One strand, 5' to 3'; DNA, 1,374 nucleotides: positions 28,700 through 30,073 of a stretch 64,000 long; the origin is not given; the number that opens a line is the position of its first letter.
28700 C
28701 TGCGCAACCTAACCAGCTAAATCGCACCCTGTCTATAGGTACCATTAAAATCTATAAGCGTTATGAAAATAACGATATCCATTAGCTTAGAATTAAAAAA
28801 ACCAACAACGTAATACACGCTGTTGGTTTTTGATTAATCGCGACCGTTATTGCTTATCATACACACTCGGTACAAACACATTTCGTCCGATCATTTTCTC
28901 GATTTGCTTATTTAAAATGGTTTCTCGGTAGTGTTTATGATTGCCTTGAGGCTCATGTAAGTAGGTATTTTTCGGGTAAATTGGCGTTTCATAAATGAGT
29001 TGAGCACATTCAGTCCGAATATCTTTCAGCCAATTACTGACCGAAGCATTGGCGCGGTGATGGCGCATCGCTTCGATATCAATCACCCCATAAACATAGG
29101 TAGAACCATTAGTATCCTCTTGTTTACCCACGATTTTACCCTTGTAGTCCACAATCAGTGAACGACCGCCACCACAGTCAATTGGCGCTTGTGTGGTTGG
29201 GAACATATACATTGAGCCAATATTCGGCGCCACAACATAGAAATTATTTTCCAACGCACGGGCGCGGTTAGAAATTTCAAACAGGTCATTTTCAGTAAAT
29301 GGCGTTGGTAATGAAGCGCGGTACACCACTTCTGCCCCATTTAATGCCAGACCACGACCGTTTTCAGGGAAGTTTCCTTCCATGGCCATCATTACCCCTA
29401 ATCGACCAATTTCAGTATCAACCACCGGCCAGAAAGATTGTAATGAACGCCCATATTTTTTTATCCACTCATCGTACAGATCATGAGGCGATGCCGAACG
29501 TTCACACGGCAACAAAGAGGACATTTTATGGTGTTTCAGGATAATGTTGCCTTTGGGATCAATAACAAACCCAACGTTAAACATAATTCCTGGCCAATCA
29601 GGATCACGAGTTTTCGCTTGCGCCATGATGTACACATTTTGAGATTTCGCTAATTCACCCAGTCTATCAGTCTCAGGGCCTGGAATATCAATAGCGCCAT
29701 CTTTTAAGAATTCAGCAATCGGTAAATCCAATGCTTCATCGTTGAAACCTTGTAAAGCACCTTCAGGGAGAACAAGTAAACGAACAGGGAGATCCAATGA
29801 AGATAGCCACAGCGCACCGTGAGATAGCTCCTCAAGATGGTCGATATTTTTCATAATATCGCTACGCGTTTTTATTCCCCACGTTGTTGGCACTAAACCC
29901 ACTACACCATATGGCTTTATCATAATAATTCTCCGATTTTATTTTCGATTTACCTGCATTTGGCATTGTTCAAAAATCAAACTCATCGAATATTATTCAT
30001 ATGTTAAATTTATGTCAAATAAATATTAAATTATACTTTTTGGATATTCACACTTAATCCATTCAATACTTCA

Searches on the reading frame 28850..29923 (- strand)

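Call 40: search_protein_families(library=pfam, proteins=[window:28850-29923:-], max_evalue=0.00001)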
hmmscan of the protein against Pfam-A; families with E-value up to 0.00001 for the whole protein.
window:28850-29923:- (358 aa): 1 family
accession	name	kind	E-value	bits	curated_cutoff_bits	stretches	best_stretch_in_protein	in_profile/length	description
PF00795.27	CN_hydrolase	-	1.3e-28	100.5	23.2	1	20-288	11-253/256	Carbon-nitrogen hydrolase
